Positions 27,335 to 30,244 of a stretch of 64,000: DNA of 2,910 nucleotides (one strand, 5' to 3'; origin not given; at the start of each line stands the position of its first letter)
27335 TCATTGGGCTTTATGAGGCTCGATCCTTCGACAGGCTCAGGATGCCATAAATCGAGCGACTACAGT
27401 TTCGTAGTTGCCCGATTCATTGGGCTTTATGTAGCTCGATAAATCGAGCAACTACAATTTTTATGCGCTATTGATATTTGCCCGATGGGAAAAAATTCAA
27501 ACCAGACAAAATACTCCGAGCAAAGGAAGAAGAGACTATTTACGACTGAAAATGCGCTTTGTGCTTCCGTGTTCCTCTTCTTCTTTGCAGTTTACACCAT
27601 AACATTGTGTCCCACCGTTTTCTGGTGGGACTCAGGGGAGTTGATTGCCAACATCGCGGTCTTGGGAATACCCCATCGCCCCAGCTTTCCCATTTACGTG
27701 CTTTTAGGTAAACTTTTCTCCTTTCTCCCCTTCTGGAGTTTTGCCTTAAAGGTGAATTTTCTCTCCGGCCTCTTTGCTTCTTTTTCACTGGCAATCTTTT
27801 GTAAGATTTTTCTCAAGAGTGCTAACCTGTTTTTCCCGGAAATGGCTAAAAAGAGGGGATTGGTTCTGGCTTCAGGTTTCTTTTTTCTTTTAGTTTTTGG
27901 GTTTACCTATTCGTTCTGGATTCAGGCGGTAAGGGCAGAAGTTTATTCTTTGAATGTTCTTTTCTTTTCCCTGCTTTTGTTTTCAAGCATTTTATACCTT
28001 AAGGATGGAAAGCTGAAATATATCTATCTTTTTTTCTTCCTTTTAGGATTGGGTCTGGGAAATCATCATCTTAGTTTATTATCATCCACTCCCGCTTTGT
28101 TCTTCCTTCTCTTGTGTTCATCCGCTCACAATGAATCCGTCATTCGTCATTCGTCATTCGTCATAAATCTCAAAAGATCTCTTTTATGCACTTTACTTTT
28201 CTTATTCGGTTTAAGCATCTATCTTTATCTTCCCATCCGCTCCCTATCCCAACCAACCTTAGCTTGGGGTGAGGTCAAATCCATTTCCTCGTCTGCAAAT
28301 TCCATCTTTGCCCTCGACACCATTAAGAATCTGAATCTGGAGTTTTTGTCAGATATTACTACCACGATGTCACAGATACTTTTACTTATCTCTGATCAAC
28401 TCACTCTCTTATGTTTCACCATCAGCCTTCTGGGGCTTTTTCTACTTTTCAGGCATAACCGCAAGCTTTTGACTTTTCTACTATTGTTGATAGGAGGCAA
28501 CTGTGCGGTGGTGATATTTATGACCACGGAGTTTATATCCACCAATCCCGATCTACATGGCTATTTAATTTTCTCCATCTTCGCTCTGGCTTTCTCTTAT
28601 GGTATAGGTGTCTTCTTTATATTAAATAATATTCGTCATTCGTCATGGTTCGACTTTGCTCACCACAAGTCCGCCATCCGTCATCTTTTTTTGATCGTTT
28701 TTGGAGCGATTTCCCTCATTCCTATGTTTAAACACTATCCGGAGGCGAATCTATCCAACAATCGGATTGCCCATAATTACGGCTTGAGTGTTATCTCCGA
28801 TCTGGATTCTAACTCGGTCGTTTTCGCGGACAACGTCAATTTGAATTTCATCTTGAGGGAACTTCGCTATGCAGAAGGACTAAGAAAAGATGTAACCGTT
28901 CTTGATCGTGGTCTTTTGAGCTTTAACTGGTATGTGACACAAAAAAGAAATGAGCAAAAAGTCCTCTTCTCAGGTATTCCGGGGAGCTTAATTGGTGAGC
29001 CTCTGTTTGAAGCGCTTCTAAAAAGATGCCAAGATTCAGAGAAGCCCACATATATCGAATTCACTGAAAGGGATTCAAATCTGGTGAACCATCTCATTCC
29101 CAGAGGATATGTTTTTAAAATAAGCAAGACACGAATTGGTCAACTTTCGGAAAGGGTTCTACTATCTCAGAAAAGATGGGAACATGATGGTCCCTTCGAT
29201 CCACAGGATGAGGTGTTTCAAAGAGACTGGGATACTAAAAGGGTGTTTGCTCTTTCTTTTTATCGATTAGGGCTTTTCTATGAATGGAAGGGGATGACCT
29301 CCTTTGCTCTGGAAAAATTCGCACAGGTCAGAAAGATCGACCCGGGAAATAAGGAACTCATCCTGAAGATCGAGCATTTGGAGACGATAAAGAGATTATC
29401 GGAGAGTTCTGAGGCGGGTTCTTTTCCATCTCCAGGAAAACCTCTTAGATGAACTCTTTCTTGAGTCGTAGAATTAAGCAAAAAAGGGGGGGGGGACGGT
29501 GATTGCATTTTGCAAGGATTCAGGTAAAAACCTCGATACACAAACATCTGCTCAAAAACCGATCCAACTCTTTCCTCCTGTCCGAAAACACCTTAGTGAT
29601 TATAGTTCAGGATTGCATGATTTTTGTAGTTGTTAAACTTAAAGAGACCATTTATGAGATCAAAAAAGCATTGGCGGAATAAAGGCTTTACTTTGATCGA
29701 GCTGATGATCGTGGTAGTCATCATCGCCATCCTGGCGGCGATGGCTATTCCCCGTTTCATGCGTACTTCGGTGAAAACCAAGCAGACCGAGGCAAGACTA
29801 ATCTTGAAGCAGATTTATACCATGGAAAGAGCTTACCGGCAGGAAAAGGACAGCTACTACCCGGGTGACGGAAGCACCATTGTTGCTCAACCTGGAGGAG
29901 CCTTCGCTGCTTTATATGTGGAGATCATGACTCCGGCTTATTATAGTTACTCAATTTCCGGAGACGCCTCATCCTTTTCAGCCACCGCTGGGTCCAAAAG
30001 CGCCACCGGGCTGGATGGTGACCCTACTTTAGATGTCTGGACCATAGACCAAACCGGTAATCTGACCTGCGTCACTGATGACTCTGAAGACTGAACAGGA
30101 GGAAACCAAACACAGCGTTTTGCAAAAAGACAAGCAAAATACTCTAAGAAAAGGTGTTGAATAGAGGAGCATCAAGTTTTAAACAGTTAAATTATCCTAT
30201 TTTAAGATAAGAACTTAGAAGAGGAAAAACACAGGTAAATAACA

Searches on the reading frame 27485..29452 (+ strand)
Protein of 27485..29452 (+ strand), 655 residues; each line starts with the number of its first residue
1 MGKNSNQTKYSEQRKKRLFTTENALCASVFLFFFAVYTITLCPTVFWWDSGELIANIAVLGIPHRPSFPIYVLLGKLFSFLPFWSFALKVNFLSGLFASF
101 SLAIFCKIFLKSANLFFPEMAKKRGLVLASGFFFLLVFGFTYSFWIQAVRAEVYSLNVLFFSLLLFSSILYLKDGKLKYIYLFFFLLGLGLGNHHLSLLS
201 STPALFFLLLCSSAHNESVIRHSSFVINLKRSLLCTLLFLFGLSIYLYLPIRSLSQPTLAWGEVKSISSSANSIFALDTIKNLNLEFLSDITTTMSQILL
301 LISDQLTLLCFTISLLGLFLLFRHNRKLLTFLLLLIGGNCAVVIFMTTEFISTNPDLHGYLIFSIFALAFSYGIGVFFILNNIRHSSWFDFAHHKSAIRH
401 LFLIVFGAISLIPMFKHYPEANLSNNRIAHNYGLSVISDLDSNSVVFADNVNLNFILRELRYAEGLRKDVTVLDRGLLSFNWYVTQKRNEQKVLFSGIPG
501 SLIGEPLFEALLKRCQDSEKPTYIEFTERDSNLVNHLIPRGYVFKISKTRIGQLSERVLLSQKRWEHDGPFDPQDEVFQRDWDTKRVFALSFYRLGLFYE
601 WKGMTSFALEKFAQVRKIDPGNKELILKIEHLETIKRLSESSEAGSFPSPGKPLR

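Call 32: search_protein_families(library=pfam, proteins=[window:27485-29452:+], max_evalue=0.001)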
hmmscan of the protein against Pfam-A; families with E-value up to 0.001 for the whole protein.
window:27485-29452:+ (655 aa): 1 family
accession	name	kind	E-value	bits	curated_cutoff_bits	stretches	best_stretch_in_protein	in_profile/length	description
PF11028.14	TMEM260-like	-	5.9e-30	104.8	24.2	1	49-214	1-175/179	Protein O-mannosyl-transferase TMEM260-like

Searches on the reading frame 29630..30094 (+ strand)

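Call 32: search_protein_families(library=pfam, proteins=[window:29630-30094:+], max_evalue=0.001)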
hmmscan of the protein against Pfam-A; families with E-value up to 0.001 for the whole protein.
window:29630-30094:+ (154 aa): 1 family
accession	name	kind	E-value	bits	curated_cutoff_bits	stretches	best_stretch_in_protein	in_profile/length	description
PF07963.17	N_methyl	-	7.3e-10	38.4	21.2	1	16-40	3-27/27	Prokaryotic N-terminal methylation motif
